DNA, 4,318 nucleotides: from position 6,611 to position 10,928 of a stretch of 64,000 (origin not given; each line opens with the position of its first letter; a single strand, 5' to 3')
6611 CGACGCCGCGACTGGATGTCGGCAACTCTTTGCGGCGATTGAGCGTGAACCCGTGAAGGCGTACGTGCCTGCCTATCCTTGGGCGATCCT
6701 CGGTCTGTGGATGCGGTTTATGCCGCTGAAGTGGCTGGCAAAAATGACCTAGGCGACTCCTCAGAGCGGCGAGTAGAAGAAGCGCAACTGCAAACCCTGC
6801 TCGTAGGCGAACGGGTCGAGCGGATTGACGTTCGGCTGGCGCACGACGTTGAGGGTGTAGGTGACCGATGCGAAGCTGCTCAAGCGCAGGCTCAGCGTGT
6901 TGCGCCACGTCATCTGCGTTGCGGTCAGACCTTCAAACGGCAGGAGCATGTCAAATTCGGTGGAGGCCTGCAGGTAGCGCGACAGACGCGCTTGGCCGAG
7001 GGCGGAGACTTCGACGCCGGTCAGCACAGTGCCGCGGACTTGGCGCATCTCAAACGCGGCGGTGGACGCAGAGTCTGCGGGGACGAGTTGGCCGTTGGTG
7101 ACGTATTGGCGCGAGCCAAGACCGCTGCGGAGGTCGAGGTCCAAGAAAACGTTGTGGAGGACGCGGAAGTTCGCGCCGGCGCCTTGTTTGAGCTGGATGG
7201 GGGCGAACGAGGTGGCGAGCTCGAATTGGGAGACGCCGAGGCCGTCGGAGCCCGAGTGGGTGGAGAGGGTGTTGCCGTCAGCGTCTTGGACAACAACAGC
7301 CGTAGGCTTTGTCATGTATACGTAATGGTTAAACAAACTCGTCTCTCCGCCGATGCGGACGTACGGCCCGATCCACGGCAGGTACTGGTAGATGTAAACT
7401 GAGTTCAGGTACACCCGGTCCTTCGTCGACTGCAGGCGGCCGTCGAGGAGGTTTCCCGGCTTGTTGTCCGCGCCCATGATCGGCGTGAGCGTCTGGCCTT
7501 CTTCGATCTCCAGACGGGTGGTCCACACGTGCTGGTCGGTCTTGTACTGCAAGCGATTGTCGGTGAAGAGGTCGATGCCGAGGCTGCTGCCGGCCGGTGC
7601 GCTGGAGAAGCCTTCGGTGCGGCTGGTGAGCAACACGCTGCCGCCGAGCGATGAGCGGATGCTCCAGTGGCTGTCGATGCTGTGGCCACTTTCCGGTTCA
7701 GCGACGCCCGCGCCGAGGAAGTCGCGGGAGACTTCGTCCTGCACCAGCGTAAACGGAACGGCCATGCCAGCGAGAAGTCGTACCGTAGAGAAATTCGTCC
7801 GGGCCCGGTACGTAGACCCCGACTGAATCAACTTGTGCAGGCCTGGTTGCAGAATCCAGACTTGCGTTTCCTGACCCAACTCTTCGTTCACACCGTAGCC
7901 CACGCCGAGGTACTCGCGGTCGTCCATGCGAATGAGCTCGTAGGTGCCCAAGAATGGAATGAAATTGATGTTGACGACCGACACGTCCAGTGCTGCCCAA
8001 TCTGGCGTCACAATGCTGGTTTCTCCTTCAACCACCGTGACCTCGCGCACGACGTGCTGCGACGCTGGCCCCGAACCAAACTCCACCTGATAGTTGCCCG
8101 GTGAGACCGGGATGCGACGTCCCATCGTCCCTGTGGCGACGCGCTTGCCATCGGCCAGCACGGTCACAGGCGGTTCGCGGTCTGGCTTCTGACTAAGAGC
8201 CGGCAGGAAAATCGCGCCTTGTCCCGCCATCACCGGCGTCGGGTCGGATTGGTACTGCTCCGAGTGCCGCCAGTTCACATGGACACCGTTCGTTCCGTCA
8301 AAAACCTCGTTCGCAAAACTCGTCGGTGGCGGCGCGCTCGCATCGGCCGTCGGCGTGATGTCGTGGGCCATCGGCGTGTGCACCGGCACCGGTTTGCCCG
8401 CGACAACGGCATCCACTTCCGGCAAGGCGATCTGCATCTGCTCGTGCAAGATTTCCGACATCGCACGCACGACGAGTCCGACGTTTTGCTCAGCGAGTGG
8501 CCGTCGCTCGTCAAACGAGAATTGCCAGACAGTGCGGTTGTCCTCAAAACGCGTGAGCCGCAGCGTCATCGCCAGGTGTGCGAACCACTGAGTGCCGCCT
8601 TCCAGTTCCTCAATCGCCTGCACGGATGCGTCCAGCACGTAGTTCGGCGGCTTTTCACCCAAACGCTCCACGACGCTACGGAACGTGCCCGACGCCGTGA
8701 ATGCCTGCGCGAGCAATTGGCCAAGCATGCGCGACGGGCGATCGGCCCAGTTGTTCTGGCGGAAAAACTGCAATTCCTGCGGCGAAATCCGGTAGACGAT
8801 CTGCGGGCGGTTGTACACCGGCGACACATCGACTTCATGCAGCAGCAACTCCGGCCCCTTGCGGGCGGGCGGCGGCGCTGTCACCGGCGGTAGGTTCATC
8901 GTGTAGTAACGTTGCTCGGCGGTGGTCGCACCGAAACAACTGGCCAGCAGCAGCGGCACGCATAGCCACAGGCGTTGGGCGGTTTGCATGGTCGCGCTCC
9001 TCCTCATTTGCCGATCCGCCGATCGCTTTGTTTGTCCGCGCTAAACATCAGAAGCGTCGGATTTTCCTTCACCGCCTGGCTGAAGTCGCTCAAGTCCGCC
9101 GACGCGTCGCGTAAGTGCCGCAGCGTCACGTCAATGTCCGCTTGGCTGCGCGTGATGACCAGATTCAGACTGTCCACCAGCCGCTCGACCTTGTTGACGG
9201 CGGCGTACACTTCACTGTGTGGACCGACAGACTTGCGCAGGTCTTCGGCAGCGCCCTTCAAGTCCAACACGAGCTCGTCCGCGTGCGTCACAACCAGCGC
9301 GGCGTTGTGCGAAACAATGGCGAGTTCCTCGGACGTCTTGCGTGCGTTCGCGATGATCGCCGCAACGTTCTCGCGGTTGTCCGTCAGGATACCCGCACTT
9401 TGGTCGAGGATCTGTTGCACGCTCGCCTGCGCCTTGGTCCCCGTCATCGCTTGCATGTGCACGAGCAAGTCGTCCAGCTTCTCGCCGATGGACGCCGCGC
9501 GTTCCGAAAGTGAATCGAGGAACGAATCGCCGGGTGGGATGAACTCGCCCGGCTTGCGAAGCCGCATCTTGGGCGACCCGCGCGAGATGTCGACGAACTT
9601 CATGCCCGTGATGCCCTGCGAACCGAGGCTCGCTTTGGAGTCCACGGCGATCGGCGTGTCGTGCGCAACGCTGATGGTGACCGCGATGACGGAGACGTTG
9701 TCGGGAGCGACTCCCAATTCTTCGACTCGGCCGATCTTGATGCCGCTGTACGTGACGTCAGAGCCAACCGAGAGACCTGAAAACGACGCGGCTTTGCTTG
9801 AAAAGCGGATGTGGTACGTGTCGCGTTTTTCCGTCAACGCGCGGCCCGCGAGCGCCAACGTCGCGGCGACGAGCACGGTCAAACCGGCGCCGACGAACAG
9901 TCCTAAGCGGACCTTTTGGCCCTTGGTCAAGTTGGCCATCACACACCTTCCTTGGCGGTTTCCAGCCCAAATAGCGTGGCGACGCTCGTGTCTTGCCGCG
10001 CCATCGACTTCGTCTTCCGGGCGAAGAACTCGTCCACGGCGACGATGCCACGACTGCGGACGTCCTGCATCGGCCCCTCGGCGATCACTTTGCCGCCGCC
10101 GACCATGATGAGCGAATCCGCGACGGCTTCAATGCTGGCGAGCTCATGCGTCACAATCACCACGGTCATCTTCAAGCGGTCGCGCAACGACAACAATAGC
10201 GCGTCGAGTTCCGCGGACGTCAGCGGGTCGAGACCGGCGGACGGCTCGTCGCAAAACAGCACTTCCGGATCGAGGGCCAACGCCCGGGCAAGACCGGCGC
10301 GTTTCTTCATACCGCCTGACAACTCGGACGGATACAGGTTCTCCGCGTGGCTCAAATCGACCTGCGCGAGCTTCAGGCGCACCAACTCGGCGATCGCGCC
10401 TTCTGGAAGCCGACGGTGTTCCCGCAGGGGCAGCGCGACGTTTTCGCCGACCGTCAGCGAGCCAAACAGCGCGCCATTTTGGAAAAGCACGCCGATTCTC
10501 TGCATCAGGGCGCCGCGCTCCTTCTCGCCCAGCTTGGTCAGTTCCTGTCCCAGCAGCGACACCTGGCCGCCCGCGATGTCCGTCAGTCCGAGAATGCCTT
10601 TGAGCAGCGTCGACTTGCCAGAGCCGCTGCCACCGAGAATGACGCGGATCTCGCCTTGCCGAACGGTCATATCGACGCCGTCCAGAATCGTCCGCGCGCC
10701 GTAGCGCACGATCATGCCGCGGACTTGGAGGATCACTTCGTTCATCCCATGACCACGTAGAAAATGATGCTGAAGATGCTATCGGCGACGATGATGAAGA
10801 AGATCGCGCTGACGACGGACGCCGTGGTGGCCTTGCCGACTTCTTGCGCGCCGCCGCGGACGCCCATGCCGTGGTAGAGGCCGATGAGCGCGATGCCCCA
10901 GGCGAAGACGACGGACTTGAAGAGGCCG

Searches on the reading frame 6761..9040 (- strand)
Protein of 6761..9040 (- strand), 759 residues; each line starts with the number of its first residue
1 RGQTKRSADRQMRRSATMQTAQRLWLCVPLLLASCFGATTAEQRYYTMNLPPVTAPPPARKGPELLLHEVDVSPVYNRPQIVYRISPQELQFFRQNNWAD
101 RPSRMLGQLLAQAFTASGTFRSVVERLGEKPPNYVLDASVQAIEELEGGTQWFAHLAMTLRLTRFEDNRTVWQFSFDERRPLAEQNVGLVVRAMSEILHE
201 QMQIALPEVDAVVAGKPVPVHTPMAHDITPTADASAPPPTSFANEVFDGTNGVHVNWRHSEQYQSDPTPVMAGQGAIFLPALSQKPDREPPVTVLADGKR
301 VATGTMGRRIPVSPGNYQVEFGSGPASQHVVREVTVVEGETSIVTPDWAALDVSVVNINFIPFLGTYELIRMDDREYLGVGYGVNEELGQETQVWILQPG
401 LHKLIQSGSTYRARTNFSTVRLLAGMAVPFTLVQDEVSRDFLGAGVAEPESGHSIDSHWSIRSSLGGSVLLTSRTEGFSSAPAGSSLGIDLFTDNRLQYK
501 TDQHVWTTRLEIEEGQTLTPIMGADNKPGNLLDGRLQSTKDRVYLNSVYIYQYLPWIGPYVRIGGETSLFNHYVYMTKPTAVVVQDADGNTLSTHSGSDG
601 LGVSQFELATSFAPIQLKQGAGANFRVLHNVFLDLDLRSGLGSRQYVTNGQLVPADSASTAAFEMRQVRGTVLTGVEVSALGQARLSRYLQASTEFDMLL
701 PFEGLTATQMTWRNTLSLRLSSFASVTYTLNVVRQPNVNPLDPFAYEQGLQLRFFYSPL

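Call 11: search_protein_families(library=pfam, proteins=[window:6761-9040:-], max_evalue=0.01)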
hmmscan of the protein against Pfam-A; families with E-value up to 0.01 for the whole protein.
window:6761-9040:- (759 aa): 1 family
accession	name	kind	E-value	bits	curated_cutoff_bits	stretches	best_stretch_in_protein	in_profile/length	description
PF03886.18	ABC_trans_aux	-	7.2e-19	68.4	26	1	46-200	1-155/161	ABC-type transport auxiliary lipoprotein component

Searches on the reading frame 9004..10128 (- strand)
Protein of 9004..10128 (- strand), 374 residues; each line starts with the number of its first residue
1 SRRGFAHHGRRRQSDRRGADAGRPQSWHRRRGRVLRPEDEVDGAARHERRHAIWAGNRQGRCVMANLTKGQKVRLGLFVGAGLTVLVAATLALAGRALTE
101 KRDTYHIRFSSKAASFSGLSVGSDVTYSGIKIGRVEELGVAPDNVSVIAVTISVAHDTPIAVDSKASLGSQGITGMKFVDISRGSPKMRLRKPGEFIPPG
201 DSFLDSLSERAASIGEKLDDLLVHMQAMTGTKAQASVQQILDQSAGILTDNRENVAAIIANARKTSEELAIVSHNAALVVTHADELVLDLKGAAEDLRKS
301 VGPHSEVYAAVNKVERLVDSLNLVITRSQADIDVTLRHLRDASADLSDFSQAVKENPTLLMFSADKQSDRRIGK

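Call 11: search_protein_families(library=pfam, proteins=[window:9004-10128:-], max_evalue=0.01)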
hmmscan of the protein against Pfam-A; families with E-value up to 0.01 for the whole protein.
window:9004-10128:- (374 aa): 2 families
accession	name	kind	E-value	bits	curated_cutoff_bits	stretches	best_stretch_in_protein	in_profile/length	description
PF02470.25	MlaD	-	7.4e-15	55.4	25.1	1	111-184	7-81/81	MlaD protein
PF04102.17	SlyX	-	0.0057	17.7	30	0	315-355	16-56/67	SlyX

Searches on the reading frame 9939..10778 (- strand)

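Call 11: search_protein_families(library=pfam, proteins=[window:9939-10778:-], max_evalue=0.01)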
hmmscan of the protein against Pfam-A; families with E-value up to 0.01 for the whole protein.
window:9939-10778:- (279 aa): 5 families
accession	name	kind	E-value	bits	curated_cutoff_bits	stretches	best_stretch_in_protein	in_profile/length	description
PF00005.33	ABC_tran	-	8.5e-31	107.8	25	1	32-180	1-136/137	ABC transporter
PF13304.12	AAA_21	-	2.7e-07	31.4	27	1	127-213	220-300/304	AAA domain, putative AbiEii toxin, Type IV TA system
PF13555.12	AAA_29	-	0.00057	20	27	1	33-62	13-42/61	P-loop containing region of AAA domain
PF02463.25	SMC_N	-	0.0019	18.1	40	0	43-218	25-204/220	RecF/RecN/SMC N terminal domain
PF03193.22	RsgA_GTPase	-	0.0037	17.5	30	1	41-74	105-138/174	RsgA GTPase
